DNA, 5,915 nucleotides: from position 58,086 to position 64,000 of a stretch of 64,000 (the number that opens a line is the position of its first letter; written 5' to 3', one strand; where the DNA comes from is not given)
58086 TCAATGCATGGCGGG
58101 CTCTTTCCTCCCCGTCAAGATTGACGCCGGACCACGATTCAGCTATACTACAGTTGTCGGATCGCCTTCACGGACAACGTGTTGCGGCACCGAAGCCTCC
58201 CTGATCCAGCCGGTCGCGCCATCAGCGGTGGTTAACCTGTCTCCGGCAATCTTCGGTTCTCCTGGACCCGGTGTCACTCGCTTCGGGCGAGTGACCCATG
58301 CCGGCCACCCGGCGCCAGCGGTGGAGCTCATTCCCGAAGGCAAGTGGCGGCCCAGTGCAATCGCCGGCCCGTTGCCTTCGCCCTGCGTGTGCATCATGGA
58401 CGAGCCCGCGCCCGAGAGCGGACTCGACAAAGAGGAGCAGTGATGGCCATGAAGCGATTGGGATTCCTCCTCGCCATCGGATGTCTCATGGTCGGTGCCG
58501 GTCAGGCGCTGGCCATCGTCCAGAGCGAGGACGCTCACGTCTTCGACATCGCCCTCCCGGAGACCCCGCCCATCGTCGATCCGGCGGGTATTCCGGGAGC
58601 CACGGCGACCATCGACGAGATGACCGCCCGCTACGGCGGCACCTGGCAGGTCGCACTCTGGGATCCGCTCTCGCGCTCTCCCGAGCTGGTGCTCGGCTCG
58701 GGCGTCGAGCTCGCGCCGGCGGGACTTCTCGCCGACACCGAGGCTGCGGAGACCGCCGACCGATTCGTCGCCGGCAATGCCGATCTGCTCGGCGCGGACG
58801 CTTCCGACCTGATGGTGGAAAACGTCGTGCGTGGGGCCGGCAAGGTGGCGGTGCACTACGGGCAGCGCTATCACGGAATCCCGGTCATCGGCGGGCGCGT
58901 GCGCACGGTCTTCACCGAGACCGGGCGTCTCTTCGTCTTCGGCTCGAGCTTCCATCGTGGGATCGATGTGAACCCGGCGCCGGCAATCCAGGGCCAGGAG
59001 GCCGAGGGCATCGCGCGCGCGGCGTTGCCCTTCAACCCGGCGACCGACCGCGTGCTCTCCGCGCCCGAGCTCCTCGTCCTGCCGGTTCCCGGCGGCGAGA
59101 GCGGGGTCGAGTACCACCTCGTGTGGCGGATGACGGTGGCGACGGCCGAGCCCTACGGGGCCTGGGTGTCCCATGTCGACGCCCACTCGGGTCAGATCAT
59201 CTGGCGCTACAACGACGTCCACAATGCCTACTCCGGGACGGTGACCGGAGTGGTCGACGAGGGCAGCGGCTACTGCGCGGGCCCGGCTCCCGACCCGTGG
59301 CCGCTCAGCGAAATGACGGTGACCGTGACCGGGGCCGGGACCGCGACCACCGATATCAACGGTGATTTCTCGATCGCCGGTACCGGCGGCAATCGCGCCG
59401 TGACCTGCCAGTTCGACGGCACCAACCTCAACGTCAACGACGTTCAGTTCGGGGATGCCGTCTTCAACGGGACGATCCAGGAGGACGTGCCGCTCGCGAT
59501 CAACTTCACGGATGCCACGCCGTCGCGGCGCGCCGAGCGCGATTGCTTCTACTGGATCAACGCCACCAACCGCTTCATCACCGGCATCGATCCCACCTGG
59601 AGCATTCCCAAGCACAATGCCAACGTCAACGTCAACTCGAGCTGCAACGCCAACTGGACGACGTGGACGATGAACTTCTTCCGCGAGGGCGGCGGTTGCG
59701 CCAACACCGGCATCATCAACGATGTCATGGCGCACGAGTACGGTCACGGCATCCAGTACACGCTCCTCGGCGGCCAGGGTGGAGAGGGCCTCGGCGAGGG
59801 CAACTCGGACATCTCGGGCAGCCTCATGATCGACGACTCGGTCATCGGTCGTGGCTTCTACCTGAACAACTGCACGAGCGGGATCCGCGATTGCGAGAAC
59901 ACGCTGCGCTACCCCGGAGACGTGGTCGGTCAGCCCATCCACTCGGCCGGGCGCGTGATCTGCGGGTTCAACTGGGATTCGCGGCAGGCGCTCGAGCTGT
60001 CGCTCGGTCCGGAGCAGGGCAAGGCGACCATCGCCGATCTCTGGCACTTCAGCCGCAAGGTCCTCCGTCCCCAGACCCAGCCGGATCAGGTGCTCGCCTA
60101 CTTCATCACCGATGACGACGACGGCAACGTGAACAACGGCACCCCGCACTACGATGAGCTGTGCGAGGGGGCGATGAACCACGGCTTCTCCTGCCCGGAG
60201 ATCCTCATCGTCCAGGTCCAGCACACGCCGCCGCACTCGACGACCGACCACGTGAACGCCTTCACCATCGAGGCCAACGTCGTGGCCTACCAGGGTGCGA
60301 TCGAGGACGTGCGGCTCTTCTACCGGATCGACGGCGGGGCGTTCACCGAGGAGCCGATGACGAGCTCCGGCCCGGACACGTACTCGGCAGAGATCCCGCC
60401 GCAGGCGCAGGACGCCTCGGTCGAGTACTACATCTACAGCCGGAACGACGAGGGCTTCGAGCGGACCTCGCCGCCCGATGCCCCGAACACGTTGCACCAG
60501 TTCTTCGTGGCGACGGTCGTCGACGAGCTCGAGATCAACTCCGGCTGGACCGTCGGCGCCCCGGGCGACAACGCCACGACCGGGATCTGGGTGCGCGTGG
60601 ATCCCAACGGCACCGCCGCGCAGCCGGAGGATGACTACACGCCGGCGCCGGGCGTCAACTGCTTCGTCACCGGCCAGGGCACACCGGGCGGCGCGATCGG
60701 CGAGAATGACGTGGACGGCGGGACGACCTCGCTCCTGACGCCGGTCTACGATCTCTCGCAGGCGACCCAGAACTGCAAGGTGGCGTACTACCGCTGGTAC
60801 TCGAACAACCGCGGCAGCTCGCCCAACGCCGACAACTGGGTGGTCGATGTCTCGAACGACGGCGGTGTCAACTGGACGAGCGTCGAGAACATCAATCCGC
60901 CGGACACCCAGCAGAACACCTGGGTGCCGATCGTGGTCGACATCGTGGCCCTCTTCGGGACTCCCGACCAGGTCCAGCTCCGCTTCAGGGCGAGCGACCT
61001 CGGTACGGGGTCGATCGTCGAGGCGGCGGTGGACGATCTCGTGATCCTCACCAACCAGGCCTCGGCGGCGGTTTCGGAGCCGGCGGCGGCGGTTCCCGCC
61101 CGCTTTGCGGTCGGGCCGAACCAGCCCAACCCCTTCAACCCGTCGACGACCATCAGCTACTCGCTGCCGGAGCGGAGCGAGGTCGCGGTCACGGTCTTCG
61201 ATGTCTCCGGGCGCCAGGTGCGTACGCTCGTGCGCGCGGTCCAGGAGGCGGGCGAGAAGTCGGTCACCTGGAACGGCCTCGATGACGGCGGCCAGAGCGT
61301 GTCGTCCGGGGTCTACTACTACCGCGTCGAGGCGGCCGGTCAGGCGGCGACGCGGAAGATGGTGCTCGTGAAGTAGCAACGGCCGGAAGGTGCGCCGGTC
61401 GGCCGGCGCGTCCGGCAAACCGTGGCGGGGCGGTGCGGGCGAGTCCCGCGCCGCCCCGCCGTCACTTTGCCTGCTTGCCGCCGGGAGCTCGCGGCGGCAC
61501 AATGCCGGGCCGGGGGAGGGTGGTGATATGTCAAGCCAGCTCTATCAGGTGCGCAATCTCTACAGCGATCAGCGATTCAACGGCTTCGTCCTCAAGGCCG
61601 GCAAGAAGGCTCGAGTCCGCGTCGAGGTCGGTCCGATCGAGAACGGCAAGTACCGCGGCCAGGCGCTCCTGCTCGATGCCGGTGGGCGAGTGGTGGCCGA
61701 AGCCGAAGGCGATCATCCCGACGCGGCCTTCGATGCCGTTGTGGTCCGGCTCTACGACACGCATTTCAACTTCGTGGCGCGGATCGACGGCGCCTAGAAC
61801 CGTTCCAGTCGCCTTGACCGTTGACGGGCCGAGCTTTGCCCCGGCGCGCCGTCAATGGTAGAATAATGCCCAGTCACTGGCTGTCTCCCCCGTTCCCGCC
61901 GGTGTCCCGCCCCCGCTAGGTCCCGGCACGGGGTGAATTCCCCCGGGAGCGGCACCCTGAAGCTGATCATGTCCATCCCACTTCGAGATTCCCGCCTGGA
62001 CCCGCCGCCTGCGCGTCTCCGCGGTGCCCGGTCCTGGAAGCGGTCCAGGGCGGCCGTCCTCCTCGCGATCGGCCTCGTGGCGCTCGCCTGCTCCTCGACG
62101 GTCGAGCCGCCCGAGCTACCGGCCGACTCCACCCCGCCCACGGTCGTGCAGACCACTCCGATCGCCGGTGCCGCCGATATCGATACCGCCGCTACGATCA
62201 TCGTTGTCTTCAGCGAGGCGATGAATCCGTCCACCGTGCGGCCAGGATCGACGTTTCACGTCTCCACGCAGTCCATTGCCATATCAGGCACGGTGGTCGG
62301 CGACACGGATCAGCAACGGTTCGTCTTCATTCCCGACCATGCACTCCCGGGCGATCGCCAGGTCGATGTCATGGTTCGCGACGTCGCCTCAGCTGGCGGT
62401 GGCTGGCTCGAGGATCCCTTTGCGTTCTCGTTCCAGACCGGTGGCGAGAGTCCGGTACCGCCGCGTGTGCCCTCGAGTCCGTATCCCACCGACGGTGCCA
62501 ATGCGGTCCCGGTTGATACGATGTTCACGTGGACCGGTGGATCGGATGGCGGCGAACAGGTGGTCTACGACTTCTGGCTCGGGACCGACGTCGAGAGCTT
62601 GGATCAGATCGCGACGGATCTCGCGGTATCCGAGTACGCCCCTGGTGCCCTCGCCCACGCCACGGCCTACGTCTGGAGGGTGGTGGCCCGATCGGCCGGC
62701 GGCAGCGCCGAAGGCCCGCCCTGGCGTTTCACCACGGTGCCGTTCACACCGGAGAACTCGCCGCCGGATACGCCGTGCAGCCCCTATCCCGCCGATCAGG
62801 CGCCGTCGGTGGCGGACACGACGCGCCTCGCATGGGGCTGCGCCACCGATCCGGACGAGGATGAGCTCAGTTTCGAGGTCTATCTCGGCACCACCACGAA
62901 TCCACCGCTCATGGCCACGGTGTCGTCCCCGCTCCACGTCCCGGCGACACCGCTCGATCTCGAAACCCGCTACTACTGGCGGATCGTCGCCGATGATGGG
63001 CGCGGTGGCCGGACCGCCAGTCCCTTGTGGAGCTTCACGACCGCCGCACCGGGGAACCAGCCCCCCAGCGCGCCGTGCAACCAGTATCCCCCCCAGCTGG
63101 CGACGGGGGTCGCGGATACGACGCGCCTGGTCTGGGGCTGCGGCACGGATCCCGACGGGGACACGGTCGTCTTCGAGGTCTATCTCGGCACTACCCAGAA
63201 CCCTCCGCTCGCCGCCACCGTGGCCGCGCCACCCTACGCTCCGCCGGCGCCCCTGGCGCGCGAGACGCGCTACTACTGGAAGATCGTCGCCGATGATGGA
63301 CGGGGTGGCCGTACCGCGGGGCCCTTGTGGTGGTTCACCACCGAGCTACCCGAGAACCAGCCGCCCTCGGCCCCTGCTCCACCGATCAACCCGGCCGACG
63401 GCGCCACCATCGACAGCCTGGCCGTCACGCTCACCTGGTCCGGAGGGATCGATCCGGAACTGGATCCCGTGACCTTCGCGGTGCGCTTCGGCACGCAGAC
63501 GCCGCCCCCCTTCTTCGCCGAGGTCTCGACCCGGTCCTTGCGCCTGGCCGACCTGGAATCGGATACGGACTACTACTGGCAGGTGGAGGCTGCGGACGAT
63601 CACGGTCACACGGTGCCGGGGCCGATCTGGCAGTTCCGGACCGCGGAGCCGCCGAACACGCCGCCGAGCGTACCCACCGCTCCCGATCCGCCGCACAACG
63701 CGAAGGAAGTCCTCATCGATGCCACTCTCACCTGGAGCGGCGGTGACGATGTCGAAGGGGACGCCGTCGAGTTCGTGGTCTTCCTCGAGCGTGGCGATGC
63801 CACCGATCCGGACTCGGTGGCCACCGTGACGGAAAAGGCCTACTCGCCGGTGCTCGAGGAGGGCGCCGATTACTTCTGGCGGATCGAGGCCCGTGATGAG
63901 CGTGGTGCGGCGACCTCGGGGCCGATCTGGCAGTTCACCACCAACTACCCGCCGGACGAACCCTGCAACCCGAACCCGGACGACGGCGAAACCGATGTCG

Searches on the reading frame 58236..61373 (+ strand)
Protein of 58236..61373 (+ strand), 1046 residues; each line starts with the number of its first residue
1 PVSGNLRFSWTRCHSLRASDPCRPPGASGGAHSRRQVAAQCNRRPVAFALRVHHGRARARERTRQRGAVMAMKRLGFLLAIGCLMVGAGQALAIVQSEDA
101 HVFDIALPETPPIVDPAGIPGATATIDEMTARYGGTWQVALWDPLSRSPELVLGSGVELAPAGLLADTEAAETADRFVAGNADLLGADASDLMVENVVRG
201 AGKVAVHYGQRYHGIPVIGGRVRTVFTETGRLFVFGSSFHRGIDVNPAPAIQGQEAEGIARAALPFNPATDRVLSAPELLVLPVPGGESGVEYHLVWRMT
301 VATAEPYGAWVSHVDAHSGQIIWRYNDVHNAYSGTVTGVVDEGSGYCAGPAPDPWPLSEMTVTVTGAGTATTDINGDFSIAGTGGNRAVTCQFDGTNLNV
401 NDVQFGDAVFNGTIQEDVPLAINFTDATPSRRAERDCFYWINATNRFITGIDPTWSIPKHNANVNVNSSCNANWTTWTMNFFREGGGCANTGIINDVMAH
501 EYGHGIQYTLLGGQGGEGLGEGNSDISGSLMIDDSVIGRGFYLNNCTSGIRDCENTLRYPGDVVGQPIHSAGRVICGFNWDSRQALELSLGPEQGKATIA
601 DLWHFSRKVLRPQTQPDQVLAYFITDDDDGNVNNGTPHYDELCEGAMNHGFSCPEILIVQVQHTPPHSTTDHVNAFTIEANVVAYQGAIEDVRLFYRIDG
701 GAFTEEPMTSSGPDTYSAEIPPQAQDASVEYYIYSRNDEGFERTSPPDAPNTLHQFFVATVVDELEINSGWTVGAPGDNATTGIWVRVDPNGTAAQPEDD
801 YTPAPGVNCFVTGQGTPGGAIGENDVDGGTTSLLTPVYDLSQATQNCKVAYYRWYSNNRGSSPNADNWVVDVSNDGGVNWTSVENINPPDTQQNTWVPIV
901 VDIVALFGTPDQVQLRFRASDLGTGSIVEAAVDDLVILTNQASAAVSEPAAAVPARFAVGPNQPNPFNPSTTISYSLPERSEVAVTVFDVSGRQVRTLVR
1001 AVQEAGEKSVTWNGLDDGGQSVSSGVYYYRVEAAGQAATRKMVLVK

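Call 89: search_protein_families(library=pfam, proteins=[window:58236-61373:+], max_evalue=0.0001)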
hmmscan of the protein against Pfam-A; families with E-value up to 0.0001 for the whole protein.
window:58236-61373:+ (1046 aa): 2 families
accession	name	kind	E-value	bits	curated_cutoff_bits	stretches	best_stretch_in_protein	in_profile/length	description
PF13860.13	FlgD_ig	-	9.5e-12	45.2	27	1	971-1034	12-76/79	FlgD Ig-like domain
PF18962.6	Por_Secre_tail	-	8.9e-06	26.4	27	1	964-1043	3-74/75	Secretion system C-terminal sorting domain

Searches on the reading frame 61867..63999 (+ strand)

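Call 89: search_protein_families(library=pfam, proteins=[window:61867-63999:+], max_evalue=0.0001)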
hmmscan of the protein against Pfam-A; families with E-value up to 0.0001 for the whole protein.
window:61867-63999:+ (711 aa): 4 families
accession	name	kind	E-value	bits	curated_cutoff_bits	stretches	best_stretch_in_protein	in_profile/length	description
PF13205.12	Big_5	-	4.7e-16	59.9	23.6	1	87-191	1-105/105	Bacterial Ig-like domain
PF25788.1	Ig_Rha78A_N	-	8.8e-13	48.9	27.4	0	561-583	69-91/105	Rha78A-like, N-terminal immunoglobulin domain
PF00041.27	fn3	-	2e-06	28.4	25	0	519-582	15-75/84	Fibronectin type III domain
PF16656.11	Pur_ac_phosph_N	-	2.3e-06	28.5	30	0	353-392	58-93/93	Purple acid Phosphatase, N-terminal domain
